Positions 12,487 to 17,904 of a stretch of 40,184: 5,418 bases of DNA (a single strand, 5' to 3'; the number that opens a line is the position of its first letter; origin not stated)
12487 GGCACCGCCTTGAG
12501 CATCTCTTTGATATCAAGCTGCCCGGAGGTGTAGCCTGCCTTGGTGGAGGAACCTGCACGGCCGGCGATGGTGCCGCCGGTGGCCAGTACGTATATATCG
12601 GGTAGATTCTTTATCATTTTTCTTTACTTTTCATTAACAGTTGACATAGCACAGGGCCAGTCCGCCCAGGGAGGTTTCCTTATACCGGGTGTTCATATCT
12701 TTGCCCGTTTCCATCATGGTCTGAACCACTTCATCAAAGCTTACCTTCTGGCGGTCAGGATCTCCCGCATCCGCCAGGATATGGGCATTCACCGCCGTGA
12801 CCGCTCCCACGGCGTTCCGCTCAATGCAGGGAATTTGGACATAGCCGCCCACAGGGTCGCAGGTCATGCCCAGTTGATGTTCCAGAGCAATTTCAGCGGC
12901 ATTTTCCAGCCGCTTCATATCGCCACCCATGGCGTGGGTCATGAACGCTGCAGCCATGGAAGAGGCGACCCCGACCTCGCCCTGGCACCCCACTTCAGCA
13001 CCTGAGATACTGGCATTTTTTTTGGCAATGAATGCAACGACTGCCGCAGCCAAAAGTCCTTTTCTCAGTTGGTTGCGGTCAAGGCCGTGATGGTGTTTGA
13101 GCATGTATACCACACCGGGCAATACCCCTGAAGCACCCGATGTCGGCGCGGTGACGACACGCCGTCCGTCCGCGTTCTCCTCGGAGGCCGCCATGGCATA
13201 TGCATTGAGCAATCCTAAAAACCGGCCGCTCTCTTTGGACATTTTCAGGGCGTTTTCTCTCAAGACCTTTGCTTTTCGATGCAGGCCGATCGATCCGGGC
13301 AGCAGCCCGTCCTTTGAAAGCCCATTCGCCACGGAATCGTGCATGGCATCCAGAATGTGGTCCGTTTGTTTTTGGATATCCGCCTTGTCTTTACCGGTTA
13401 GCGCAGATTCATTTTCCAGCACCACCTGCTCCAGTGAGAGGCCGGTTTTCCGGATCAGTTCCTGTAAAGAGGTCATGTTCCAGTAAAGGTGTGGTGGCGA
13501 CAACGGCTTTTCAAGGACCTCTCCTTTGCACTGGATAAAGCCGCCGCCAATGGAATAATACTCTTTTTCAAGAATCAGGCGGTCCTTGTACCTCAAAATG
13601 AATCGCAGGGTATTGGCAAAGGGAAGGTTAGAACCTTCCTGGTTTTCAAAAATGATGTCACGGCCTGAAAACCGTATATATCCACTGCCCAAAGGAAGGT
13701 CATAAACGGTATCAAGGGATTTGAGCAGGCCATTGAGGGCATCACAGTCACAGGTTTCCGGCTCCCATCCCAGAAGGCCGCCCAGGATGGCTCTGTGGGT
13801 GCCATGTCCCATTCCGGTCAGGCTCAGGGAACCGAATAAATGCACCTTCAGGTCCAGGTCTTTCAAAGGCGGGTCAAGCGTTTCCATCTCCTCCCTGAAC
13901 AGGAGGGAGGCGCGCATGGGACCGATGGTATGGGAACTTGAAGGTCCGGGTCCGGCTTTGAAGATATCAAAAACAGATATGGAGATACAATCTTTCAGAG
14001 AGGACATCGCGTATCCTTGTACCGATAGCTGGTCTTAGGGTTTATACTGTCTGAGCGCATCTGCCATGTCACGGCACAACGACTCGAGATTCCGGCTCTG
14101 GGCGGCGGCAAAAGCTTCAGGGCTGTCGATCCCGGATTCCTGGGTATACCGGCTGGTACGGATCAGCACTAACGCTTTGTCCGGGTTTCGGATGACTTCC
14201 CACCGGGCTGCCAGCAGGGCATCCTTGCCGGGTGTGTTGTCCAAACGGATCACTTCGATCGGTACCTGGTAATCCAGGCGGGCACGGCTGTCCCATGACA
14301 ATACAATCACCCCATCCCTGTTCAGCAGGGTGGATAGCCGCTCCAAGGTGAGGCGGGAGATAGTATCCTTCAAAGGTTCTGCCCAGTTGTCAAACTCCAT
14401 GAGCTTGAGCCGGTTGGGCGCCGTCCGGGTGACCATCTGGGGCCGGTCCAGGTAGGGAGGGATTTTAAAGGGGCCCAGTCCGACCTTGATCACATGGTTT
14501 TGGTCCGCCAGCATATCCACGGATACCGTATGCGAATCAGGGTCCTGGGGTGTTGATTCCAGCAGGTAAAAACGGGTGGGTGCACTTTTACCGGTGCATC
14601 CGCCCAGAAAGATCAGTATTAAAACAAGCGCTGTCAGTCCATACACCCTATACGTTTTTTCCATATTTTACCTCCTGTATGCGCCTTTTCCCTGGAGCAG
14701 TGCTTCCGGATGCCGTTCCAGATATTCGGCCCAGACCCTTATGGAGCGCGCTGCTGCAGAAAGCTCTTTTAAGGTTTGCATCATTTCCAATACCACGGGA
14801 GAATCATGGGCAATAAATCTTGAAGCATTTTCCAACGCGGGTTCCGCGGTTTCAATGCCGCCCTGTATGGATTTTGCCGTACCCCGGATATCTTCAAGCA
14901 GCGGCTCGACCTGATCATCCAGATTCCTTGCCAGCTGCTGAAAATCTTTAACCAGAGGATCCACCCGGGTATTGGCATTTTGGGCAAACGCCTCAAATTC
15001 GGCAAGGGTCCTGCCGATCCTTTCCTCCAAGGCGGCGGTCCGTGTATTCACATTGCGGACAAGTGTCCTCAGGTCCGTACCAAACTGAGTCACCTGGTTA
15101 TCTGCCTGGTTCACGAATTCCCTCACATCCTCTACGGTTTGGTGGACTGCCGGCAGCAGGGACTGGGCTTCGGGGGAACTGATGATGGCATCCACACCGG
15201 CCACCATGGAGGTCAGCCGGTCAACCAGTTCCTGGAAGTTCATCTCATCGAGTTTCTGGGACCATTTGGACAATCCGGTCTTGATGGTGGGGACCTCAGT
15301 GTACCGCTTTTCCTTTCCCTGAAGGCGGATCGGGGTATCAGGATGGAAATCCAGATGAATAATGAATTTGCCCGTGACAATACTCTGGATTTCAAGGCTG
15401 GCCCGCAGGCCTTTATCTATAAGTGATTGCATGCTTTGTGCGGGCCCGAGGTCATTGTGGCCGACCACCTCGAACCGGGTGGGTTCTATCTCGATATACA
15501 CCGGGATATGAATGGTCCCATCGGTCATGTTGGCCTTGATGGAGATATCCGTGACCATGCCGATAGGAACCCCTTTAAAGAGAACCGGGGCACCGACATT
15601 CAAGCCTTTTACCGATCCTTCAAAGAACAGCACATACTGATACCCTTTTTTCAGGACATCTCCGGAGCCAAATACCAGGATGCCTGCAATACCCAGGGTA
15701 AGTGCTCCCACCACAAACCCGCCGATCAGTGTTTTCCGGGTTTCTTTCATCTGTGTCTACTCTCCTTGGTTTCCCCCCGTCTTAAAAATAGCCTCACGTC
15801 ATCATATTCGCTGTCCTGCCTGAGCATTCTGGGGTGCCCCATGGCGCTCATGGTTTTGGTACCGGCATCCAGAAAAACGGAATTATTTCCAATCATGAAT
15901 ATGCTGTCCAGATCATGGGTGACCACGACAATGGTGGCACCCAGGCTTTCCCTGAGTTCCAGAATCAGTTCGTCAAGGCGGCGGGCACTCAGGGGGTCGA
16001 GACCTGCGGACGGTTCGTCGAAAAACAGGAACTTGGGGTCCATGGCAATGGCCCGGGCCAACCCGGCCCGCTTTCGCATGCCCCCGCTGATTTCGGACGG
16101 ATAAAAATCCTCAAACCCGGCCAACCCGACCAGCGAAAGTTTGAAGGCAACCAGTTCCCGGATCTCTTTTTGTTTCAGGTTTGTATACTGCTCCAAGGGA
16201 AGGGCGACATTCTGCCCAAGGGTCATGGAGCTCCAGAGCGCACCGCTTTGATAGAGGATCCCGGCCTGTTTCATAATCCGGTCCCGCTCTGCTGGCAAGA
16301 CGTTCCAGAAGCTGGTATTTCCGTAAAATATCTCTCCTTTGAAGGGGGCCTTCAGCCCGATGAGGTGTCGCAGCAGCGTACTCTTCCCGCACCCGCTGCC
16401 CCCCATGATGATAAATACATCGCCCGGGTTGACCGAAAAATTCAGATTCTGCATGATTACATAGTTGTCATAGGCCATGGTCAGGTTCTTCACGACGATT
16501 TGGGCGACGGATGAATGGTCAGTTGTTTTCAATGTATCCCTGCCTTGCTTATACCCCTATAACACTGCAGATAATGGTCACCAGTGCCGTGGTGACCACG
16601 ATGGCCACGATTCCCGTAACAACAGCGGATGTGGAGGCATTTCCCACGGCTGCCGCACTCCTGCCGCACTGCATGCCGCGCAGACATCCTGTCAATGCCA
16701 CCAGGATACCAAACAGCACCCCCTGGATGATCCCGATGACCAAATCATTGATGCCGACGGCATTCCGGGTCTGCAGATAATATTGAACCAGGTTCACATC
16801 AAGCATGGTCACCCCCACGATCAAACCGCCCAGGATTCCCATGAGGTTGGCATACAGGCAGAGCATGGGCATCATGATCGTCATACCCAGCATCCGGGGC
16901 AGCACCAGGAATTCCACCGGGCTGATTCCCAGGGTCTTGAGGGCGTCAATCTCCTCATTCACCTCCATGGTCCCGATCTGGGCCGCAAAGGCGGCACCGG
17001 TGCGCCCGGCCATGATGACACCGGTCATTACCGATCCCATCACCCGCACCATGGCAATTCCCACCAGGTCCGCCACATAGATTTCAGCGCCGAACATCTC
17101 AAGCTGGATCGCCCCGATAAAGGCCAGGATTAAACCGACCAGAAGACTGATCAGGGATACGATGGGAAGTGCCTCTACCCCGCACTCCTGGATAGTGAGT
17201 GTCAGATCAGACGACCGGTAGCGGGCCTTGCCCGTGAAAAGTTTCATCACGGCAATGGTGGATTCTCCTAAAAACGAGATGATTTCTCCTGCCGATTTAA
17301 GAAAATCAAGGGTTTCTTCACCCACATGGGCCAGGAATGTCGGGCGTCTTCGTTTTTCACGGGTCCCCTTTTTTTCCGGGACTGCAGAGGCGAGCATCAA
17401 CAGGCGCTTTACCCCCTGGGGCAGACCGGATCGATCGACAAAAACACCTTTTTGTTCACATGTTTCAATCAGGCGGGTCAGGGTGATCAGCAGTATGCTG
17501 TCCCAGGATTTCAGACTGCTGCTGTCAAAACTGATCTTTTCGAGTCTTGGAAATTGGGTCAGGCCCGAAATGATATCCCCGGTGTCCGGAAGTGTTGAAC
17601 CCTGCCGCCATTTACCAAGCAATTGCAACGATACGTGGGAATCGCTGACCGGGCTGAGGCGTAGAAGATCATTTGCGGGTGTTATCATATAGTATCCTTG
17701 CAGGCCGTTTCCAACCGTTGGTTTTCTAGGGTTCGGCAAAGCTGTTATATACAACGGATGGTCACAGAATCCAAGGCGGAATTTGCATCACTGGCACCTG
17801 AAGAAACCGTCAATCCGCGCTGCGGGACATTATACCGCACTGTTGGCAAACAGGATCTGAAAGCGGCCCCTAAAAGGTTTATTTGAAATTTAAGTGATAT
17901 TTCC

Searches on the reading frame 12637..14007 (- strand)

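Call 22: search_protein_families(library=pfam, proteins=[window:12637-14007:-], max_evalue=0.00001)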
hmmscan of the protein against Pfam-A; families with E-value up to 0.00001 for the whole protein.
window:12637-14007:- (457 aa): 2 families
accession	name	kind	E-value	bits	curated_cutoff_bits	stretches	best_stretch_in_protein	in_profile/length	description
PF03313.21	SDH_alpha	-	2.5e-79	267.1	26.4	1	188-451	2-260/260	Serine dehydratase alpha chain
PF03315.21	SDH_beta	-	4.3e-41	141.3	26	1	11-161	1-153/155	Serine dehydratase beta chain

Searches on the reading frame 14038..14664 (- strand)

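Call 22: search_protein_families(library=pfam, proteins=[window:14038-14664:-], max_evalue=0.00001)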
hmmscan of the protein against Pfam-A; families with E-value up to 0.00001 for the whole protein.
window:14038-14664:- (209 aa): 1 family
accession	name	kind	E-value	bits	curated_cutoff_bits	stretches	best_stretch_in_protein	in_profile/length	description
PF03886.18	ABC_trans_aux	-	7.9e-34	117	26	1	56-201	17-161/161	ABC-type transport auxiliary lipoprotein component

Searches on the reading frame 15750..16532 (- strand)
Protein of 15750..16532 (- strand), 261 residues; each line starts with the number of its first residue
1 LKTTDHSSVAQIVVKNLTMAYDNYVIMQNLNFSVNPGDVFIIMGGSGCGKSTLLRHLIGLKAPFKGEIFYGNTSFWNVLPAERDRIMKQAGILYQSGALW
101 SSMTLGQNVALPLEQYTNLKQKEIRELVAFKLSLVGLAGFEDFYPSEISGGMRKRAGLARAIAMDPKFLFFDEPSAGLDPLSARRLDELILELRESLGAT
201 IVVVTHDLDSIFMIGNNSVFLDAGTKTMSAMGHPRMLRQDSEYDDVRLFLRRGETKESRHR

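Call 22: search_protein_families(library=pfam, proteins=[window:15750-16532:-], max_evalue=0.00001)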
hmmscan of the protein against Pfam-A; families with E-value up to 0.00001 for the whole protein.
window:15750-16532:- (261 aa): 2 families
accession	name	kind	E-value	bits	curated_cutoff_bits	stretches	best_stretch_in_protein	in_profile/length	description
PF00005.33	ABC_tran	-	3.2e-26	93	25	1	28-175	2-136/137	ABC transporter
PF13304.12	AAA_21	-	3.2e-09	37.7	27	1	143-207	233-299/304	AAA domain, putative AbiEii toxin, Type IV TA system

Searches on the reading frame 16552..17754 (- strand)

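Call 22: search_protein_families(library=pfam, proteins=[window:16552-17754:-], max_evalue=0.00001)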
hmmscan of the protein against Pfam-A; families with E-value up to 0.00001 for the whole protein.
window:16552-17754:- (401 aa): 1 family
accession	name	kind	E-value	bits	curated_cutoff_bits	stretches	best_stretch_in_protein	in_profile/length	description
PF02405.21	MlaE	-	4e-69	232.9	22.5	1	188-395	5-212/212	Permease MlaE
